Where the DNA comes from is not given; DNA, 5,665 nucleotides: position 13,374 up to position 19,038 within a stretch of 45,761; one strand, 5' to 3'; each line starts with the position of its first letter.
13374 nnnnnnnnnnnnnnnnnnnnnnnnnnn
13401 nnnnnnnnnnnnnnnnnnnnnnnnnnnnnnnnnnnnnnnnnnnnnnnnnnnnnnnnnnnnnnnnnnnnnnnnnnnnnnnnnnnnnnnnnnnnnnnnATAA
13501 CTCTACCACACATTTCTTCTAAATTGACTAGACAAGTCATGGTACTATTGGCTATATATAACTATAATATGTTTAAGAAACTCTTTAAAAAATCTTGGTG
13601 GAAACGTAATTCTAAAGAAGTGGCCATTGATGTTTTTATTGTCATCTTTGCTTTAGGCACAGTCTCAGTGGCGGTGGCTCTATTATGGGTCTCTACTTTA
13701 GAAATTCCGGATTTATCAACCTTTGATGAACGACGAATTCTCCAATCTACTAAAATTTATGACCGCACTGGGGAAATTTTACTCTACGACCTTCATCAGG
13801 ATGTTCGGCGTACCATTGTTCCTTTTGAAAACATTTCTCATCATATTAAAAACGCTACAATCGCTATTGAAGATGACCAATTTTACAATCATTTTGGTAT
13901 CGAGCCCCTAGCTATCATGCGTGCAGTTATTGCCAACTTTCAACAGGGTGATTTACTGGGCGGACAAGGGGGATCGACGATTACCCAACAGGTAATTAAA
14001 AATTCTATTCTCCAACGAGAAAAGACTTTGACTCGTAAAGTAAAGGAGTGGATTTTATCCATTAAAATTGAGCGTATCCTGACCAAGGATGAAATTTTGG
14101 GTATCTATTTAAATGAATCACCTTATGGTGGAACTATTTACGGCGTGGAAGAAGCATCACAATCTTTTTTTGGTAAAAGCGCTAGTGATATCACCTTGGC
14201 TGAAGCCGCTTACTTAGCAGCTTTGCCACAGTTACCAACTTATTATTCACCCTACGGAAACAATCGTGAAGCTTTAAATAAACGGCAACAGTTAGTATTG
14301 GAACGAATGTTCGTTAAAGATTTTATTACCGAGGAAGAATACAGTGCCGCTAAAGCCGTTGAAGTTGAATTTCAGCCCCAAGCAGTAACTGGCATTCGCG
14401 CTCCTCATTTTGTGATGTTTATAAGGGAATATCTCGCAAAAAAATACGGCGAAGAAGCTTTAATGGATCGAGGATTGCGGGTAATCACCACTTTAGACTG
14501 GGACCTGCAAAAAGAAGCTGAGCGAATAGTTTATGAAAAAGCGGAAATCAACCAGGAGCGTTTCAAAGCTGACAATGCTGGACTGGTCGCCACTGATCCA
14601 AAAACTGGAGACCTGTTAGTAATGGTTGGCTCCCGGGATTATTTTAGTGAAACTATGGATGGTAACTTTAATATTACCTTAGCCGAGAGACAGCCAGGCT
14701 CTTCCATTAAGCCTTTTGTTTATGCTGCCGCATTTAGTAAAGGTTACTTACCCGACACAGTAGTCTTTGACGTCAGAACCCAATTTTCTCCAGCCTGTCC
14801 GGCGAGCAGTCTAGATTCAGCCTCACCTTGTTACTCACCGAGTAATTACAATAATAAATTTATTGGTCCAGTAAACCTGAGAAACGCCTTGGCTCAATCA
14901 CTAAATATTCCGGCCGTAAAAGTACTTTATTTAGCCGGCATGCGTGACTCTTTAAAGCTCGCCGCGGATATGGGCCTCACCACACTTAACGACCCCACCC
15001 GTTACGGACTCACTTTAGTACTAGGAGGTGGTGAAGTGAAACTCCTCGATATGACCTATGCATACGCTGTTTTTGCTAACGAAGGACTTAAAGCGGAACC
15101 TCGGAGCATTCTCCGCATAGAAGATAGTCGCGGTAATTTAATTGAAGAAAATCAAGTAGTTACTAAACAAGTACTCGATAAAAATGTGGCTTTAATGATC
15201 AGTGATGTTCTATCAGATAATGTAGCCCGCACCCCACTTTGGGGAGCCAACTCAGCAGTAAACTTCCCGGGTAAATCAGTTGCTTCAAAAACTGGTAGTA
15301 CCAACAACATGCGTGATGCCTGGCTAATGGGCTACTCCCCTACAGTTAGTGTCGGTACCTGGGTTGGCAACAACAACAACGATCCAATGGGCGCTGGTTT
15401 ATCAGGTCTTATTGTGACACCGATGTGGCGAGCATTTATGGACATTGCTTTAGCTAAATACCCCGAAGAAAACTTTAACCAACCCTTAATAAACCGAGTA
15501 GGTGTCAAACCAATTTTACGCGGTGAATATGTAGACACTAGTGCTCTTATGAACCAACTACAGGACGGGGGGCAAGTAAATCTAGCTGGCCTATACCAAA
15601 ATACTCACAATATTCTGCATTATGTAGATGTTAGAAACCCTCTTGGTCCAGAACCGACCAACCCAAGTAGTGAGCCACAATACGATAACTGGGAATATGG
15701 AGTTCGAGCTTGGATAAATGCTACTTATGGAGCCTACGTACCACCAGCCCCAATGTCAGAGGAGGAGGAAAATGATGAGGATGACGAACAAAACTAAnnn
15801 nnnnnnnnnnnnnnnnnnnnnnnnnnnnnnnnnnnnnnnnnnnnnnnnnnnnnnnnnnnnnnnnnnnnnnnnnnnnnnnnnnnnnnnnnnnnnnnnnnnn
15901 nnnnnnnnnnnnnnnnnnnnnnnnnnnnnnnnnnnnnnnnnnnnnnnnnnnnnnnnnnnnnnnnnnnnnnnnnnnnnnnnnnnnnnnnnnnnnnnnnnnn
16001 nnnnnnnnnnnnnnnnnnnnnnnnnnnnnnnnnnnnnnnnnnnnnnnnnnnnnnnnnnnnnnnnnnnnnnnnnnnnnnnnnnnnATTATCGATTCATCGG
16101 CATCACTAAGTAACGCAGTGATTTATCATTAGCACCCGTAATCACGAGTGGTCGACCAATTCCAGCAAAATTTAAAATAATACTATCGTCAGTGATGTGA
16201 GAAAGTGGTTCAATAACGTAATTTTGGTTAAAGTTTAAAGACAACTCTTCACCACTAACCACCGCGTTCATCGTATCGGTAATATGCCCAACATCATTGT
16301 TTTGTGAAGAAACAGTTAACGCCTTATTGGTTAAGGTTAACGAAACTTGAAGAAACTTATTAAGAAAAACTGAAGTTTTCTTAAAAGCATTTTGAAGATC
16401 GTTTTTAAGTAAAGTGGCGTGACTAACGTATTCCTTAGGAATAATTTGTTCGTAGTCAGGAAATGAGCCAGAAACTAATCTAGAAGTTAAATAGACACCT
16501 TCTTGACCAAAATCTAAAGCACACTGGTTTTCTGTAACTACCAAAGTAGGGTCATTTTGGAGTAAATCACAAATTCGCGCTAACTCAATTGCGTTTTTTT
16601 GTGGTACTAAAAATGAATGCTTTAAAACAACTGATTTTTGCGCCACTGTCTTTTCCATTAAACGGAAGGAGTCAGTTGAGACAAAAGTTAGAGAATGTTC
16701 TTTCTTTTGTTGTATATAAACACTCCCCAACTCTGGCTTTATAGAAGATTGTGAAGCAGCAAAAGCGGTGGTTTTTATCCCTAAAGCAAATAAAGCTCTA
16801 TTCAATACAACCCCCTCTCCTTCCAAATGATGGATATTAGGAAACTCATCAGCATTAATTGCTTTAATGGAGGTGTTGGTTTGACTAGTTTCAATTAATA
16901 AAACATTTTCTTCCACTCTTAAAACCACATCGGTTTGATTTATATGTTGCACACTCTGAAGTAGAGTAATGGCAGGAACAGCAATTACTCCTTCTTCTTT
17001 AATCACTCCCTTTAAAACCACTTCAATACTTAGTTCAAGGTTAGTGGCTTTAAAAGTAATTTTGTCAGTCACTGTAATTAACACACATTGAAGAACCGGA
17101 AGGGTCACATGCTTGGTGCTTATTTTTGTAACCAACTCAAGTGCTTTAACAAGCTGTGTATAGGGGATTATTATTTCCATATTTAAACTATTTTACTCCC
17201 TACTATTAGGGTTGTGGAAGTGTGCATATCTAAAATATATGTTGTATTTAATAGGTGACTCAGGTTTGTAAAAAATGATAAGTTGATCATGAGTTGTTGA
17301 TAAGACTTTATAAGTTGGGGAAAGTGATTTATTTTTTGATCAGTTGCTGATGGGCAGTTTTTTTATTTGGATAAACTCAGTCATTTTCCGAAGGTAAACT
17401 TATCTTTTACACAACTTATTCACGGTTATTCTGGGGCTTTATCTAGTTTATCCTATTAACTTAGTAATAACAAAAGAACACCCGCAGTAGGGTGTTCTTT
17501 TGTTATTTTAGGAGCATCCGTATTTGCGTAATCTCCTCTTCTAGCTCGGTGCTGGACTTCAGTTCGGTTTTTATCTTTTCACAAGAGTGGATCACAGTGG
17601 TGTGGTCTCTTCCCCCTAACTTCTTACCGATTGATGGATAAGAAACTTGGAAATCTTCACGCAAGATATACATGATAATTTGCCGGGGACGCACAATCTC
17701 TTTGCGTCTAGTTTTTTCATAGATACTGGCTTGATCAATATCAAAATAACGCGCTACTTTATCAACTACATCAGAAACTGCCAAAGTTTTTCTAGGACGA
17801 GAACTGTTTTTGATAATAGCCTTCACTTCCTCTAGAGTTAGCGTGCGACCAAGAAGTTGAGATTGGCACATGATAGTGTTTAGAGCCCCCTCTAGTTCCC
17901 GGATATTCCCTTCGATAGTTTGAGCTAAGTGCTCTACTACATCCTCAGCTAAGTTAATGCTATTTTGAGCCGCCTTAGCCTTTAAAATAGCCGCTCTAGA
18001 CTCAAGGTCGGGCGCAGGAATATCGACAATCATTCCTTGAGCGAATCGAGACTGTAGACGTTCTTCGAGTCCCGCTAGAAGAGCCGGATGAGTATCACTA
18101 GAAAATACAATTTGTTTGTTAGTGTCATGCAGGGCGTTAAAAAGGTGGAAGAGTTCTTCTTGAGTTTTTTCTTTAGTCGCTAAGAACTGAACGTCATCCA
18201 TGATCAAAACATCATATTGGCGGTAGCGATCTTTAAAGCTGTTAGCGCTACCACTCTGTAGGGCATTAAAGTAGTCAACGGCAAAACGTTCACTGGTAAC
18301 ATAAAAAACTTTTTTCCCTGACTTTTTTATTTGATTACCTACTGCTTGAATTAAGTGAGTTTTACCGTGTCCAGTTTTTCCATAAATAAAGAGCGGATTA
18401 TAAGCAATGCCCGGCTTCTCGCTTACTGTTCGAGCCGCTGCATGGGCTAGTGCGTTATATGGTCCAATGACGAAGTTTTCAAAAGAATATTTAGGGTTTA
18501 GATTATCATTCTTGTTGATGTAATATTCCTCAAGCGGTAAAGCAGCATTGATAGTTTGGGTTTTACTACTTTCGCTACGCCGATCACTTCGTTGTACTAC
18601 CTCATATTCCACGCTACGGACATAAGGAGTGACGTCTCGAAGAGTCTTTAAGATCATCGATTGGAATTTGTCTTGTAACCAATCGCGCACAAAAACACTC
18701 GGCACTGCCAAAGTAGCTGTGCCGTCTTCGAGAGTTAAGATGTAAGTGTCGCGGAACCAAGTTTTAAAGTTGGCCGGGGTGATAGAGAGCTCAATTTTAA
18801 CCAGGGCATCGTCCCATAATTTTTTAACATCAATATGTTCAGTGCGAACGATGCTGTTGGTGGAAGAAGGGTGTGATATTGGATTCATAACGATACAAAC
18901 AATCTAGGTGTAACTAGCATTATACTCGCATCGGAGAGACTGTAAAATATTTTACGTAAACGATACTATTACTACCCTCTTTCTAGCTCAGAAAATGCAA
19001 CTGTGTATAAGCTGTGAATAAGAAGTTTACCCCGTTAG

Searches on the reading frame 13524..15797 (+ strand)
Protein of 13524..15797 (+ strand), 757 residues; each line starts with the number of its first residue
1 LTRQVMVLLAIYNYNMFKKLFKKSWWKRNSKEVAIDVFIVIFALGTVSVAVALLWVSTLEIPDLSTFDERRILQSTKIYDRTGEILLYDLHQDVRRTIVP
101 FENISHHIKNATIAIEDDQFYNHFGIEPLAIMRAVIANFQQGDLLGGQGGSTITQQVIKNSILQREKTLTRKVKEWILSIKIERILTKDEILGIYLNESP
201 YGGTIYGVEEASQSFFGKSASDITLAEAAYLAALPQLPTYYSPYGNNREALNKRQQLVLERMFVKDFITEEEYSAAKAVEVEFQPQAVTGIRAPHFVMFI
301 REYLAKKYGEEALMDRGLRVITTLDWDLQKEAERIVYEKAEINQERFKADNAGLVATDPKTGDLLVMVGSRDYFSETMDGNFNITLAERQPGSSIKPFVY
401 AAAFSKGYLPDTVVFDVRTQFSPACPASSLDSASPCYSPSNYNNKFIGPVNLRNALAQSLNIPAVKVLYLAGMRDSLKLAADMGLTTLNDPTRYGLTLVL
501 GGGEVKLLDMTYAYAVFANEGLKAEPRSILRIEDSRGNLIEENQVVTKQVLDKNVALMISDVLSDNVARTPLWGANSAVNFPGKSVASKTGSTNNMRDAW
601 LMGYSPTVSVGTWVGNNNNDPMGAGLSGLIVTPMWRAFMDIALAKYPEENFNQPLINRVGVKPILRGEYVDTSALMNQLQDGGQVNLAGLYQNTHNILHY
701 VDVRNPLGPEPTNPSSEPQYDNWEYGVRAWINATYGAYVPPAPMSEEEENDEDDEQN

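Call 70: search_protein_families(library=pfam, proteins=[window:13524-15797:+], max_evalue=0.001)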
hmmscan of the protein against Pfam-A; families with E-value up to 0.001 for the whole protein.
window:13524-15797:+ (757 aa): 2 families
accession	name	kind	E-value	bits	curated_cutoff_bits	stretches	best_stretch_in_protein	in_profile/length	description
PF00912.28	Transgly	-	1.5e-59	200.8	27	1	89-262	7-177/178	Transglycosylase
PF00905.27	Transpeptidase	-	3.7e-19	69.5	22.1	1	354-610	3-269/299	Penicillin binding protein transpeptidase domain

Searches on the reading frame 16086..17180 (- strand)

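Call 70: search_protein_families(library=pfam, proteins=[window:16086-17180:-], max_evalue=0.001)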
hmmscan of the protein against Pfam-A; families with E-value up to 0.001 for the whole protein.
window:16086-17180:- (364 aa): 3 families
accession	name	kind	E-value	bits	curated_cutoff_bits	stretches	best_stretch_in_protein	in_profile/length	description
PF02768.20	DNA_pol3_beta_3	-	2e-19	70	27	1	245-362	2-120/121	DNA polymerase III beta subunit, C-terminal domain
PF02767.21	DNA_pol3_beta_2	-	4.3e-18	66.1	27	1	127-242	3-116/116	DNA polymerase III beta subunit, central domain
PF00712.24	DNA_pol3_beta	-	4e-17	62.9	24.4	1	1-116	1-119/120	DNA polymerase III beta subunit, N-terminal domain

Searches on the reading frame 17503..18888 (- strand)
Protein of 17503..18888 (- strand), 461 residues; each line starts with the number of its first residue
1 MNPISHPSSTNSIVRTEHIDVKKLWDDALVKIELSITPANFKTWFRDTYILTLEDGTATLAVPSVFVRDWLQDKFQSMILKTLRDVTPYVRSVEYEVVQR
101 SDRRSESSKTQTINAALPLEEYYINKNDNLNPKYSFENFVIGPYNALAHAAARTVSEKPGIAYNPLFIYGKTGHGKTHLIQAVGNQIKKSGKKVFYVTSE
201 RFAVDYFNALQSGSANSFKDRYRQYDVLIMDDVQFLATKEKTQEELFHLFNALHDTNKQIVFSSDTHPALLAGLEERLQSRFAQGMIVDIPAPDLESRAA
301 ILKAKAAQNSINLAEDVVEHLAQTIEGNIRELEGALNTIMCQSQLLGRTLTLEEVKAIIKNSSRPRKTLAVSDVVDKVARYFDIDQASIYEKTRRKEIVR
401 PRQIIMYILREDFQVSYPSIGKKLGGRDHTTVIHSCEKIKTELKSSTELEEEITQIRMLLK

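Call 6: search_protein_families(library=pfam, proteins=[window:17503-18888:-], max_evalue=0.01)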
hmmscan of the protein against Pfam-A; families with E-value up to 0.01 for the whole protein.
window:17503-18888:- (461 aa): 15 families
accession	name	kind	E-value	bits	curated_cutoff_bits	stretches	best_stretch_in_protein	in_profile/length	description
PF00308.24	Bac_DnaA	-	2.5e-64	216.8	23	1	130-289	1-162/162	Bacterial DnaA ATPAse domain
PF08299.17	Bac_DnaA_C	-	4e-26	91.3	31.5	1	372-439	2-69/69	Bacterial dnaA protein helix-turn-helix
PF11638.13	DnaA_N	-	2.5e-13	49.9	24.6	1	23-84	2-64/65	DnaA N-terminal domain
PF01695.23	IstB_IS21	-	3.4e-12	46.8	24.1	1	166-263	95-192/238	IstB-like ATP binding protein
PF01637.24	ATPase_2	-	1.4e-06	28.8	33.2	1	163-264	20-116/225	ATPase domain predominantly from Archaea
PF00004.35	AAA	-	2.9e-06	28.2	21.2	1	167-262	2-104/131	ATPase family associated with various cellular activities (AAA)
PF00910.28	RNA_helicase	-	2.2e-05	25.3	21.5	1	167-259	2-80/105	RNA helicase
PF13401.12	AAA_22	-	4.8e-05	24.1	27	0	166-261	8-119/130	AAA domain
PF13173.12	AAA_14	-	0.00014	22.4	27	1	164-283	3-116/129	AAA domain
PF13191.12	AAA_16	-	0.00041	21.3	32.6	1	146-231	11-103/167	AAA ATPase domain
PF25201.1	nSTAND6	-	0.00042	20.8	27.7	1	164-276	19-133/148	Novel STAND NTPase 6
PF22688.2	Hda_lid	-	0.0018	18.7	27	1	297-357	3-63/65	Hda, lid domain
PF07693.20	KAP_NTPase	-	0.0019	17.9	20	1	165-249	22-99/293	KAP family P-loop domain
PF00270.35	DEAD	-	0.0042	17.3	26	0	136-268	46-161/167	DEAD/DEAH box helicase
PF25601.1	AAA_lid_14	-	0.0084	16.3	27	0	307-367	22-82/87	AAA+ ATPase lid domain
